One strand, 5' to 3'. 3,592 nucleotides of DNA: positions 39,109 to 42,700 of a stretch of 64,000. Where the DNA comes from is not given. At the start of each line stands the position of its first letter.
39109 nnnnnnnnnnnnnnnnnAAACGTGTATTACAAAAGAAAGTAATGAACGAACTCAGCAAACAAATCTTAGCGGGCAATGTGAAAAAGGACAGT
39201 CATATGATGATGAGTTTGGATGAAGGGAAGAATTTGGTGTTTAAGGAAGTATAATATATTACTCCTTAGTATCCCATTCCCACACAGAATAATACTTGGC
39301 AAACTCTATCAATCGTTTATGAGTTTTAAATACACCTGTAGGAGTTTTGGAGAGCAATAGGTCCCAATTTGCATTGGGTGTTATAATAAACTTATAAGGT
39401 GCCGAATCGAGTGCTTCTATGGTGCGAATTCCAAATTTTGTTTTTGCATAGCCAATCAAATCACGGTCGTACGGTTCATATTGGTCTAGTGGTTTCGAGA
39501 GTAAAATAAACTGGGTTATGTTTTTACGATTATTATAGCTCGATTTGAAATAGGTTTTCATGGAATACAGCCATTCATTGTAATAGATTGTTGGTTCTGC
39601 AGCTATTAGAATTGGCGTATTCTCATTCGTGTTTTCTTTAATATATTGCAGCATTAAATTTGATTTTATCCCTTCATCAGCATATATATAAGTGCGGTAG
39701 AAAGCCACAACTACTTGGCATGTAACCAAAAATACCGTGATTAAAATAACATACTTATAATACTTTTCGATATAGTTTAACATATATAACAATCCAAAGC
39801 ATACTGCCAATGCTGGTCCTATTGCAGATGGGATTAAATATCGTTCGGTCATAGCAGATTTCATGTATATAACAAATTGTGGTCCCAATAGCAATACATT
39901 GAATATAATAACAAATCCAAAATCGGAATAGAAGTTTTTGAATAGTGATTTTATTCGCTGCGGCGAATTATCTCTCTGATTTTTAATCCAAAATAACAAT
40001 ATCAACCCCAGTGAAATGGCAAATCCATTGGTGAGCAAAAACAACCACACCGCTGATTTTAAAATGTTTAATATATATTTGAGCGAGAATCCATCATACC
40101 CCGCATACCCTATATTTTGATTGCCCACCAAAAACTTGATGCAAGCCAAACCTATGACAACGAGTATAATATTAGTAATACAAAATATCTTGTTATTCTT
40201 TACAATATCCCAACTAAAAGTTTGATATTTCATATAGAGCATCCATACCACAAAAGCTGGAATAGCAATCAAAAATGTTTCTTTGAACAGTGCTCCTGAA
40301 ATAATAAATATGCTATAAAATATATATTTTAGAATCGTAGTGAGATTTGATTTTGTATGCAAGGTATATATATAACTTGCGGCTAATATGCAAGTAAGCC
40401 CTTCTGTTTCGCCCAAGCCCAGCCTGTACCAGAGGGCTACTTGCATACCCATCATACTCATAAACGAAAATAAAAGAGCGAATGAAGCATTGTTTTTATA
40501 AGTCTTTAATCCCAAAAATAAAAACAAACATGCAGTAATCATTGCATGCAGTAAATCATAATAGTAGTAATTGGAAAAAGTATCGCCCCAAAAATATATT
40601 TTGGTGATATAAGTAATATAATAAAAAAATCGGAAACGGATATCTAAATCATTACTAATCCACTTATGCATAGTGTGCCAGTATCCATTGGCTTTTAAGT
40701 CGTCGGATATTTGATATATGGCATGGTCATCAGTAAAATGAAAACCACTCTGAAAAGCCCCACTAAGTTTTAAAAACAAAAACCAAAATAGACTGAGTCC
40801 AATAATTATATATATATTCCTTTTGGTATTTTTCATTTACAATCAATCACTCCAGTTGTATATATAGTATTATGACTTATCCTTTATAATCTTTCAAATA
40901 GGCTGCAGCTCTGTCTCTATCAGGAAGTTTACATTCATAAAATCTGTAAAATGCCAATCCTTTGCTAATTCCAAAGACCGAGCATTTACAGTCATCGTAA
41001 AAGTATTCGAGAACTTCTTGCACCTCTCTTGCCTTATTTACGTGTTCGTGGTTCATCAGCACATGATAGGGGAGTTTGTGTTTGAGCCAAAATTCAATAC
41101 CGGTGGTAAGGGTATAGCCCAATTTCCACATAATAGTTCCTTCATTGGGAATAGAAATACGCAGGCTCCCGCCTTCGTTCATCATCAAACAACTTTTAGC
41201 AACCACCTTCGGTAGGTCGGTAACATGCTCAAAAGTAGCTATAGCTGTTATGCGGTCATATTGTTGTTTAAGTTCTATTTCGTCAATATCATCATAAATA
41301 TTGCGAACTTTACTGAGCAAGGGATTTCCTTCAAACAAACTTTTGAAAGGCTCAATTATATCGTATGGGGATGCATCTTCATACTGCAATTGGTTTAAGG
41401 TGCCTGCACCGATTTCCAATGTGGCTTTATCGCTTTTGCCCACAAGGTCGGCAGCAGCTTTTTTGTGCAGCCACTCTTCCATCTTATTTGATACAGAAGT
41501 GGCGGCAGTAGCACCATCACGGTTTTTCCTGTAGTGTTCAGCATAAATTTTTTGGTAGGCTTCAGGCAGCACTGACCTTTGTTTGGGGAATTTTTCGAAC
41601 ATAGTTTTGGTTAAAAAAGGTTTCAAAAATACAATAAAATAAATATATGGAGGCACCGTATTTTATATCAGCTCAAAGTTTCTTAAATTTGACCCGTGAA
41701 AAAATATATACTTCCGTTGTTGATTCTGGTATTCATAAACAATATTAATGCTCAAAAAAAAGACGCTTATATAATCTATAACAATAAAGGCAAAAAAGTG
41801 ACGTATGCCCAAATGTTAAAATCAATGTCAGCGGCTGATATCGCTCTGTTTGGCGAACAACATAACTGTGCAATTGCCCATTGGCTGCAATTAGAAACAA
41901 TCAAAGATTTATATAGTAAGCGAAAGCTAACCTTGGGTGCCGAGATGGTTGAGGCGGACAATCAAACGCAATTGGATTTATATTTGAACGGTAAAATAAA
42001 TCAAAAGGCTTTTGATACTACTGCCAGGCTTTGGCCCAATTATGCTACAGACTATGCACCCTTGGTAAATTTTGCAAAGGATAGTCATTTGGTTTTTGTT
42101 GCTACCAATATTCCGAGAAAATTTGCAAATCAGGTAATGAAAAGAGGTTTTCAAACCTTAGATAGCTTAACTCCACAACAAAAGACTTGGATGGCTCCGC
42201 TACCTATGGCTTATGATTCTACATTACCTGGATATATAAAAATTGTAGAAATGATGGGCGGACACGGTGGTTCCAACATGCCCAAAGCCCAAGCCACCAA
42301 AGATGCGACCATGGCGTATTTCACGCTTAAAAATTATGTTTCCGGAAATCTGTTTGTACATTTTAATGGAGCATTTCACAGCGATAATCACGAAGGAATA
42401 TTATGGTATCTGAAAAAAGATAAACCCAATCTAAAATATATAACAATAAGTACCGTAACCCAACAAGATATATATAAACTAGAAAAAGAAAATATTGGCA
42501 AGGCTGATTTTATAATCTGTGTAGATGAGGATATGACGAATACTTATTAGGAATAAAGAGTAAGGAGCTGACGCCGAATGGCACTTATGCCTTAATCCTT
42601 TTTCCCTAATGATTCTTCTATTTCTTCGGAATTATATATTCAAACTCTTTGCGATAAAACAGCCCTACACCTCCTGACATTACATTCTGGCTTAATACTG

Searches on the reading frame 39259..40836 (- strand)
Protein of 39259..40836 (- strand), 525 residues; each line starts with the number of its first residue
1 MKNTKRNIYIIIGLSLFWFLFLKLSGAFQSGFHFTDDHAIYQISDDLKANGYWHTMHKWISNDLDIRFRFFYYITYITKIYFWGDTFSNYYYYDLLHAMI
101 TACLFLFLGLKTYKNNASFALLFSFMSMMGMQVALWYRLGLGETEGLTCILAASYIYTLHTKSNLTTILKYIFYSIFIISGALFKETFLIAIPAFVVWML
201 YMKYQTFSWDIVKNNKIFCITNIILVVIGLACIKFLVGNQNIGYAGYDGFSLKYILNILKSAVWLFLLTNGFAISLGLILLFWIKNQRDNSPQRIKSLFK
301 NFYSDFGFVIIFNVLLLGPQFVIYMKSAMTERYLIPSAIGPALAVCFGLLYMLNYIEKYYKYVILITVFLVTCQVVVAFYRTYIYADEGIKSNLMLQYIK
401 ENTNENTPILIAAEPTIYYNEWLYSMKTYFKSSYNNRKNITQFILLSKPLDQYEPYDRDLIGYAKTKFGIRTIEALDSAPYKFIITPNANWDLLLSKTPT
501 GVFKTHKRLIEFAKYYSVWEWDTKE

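Call 7: search_protein_families(library=pfam, proteins=[window:39259-40836:-], max_evalue=0.01)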
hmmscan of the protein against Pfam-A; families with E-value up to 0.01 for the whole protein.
window:39259-40836:- (525 aa): 0 families

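Call 16: find_encoding_contigs(protein=window:39259-40836:-, flank=10000, max_places=10)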
Protein window:39259-40836:- (525 aa): 24 contigs read that carry it; 2 places shown.
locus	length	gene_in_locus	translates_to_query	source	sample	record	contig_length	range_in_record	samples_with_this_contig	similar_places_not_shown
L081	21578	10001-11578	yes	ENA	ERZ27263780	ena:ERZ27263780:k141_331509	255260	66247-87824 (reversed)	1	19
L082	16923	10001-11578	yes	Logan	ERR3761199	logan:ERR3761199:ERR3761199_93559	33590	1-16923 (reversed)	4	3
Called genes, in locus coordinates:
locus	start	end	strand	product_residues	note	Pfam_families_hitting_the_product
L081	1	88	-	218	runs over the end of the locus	-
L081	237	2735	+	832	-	PF05359:DUF748 (weak)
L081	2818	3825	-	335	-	PF00814:TsaD, PF22521:HypF_C_2 (weak)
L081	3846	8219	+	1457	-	PF05359:DUF748, PF04357:TamB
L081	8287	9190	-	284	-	PF04187:Cofac_haem_bdg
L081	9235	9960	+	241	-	PF13489:Methyltransf_23 (weak)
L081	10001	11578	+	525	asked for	-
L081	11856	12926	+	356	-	PF01381:HTH_3, PF12844:HTH_19, PF06114:Peptidase_M78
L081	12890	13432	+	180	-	PF11848:DUF3368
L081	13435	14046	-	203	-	PF17657:DNA_pol3_finger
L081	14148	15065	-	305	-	PF13280:WYL, PF25583:WCX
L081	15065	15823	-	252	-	-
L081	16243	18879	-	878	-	PF02861:Clp_N, PF13191:AAA_16 (weak), PF00004:AAA, PF17871:AAA_lid_9, PF00004:AAA, PF07724:AAA_2, PF07728:AAA_5, PF10431:ClpB_D2-small, +10 more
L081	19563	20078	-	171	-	PF10543:ORF6N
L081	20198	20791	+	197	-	PF05257:CHAP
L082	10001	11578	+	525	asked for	-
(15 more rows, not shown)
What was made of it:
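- On Integrative genomic island / IME (site-specific): All 24 contigs read carry the islet (call 16).
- Tried and rejected: Exact-protein look-up of the membrane protein (call 16).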

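Call 29: find_homologous_proteins(query=window:39259-40836:-, max_evalue=0.00001)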
Query window:39259-40836:- (525 aa): 12 proteins with E <= 0.00001 among 8000 candidates.
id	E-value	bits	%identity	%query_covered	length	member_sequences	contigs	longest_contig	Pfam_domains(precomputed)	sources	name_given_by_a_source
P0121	0.0e+0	1053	88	100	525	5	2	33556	-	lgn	-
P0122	0.0e+0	1010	84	100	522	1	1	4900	-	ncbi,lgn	-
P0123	1.9e-291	986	83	100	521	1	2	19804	-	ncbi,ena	-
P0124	3.8e-267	905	77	100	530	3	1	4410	-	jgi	-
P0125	3.0e-46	176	31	79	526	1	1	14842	-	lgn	-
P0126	2.6e-44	170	32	83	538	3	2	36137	-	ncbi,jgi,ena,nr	ncbi:MAG TPA: hypothetical protein VMW39_03915 [bacterium]|nr:hypothetical protein [bacterium]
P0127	3.8e-41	160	31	83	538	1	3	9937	-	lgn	-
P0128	1.4e-39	155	32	83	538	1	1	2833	-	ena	-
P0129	7.9e-37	145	31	83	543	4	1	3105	-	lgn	-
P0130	1.2e-34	138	30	83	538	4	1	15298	-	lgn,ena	-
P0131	1.7e-32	131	28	80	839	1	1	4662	PF13472.13,PF00657.29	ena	-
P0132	1.3e-23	102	30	64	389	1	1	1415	-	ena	-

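Call 30: find_encoding_contigs(protein=P0121, flank=10000, max_places=6)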
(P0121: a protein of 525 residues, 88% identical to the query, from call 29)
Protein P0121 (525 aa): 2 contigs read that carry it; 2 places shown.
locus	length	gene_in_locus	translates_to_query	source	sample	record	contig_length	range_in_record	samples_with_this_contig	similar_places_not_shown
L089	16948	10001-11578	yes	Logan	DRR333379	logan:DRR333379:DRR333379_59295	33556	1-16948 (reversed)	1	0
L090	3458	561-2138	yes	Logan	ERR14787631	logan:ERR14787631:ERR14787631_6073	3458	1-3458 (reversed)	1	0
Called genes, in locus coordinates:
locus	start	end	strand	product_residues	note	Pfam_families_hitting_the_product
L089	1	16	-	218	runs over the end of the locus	-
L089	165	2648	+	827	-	PF05359:DUF748 (weak)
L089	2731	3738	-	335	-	PF00814:TsaD, PF22521:HypF_C_2 (weak)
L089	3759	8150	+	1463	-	PF05359:DUF748, PF04357:TamB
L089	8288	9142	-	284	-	PF04187:Cofac_haem_bdg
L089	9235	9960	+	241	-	PF13489:Methyltransf_23 (weak)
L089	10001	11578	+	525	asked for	-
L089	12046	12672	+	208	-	PF05257:CHAP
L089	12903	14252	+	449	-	PF01225:Mur_ligase (weak), PF08245:Mur_ligase_M, PF02875:Mur_ligase_C (weak)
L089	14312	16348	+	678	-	PF05649:Peptidase_M13_N, PF01431:Peptidase_M13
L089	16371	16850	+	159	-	PF01475:FUR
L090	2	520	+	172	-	?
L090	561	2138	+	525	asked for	-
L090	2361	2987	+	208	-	PF05257:CHAP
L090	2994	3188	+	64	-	-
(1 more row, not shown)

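Call 31: find_encoding_contigs(protein=P0123, flank=10000, max_places=6)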
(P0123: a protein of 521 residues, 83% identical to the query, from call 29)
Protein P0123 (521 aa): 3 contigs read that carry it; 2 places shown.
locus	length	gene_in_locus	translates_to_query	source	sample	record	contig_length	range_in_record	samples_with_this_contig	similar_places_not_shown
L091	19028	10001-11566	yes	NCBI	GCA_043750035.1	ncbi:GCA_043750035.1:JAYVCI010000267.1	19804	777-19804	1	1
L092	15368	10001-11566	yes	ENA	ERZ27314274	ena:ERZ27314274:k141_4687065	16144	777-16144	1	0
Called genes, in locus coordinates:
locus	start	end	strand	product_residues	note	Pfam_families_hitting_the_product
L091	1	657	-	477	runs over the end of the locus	?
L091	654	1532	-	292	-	-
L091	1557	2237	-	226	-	PF02146:SIR2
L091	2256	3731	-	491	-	PF00753:Lactamase_B, PF00581:Rhodanese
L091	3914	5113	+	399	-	PF09820:AAA-ATPase_like (weak)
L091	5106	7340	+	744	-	PF25199:nSTAND_NTPase5 (faint), PF13401:AAA_22 (weak), PF00515:TPR_1 (faint), PF13431:TPR_17 (faint), PF13374:TPR_10 (faint)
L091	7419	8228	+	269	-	PF14805:THDPS_N_2, PF00132:Hexapep (weak), PF14602:Hexapep_2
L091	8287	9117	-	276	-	PF04187:Cofac_haem_bdg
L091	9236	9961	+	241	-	PF13489:Methyltransf_23 (weak)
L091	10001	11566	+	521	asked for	-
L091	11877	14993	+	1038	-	PF00801:PKD (weak), PF18911:PKD_4, PF00801:PKD (weak), PF18911:PKD_4, PF18962:Por_Secre_tail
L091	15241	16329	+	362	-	PF12844:HTH_19, PF13560:HTH_31 (weak), PF01381:HTH_3, PF06114:Peptidase_M78 (weak)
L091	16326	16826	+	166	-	PF11848:DUF3368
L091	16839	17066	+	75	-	PF09954:DUF2188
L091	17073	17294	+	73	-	-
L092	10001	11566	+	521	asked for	-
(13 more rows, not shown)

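Call 32: find_encoding_contigs(protein=P0122, flank=10000, max_places=6)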
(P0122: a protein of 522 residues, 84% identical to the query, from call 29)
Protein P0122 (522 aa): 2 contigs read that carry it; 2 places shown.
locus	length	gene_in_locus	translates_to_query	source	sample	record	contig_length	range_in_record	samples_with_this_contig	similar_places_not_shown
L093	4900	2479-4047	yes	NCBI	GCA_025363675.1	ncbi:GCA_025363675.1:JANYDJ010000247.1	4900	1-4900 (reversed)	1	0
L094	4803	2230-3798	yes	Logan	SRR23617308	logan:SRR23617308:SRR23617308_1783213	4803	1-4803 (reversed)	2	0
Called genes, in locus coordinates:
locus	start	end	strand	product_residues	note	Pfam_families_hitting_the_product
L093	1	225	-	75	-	?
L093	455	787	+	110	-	PF17293:Arm-DNA-bind_5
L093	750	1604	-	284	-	PF04187:Cofac_haem_bdg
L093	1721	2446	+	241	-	PF13489:Methyltransf_23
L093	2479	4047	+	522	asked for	-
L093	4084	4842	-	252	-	-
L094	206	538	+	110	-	PF17293:Arm-DNA-bind_5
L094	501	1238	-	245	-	PF04187:Cofac_haem_bdg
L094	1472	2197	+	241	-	PF13489:Methyltransf_23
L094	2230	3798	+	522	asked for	-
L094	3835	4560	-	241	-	-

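Call 36: find_encoding_contigs(protein=P0124, flank=10000, max_places=6)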
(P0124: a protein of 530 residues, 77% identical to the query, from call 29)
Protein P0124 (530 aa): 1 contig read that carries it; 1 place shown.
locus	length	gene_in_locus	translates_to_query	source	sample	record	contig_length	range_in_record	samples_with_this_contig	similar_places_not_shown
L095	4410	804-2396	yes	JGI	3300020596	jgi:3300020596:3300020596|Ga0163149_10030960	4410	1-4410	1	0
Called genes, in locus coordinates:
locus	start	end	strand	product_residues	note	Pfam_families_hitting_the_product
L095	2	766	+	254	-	?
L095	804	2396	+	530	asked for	-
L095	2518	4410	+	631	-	?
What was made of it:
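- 39259..40836 (-): Resident convergent membrane-protein gene (525 aa, no Pfam family): the right flank of the hot spot. Homologues at 77-88% identity in four related lineages, each with different DNA next to it (calls 29-32, 36).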

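Call 62: search_protein_families(library=ncbifam, proteins=[window:39259-40836:-], max_evalue=0.01)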
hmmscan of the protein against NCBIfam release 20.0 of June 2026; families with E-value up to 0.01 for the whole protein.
window:39259-40836:- (525 aa): 0 families

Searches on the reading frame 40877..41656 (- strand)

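Call 7: search_protein_families(library=pfam, proteins=[window:40877-41656:-], max_evalue=0.01)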
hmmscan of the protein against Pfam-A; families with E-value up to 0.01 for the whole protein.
window:40877-41656:- (259 aa): 1 family
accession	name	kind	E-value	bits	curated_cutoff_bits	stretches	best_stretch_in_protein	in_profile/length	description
PF13489.12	Methyltransf_23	-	3.9e-07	30.4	27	1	70-186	19-124/164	Methyltransferase domain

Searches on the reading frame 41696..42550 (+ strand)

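Call 7: search_protein_families(library=pfam, proteins=[window:41696-42550:+], max_evalue=0.01)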
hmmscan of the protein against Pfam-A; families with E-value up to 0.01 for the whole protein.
window:41696-42550:+ (284 aa): 1 family
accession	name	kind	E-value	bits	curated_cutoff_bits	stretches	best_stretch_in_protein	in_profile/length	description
PF04187.18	Cofac_haem_bdg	-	3.7e-55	187.7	27.7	1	40-239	1-213/213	Haem-binding uptake, Tiki superfamily, ChaN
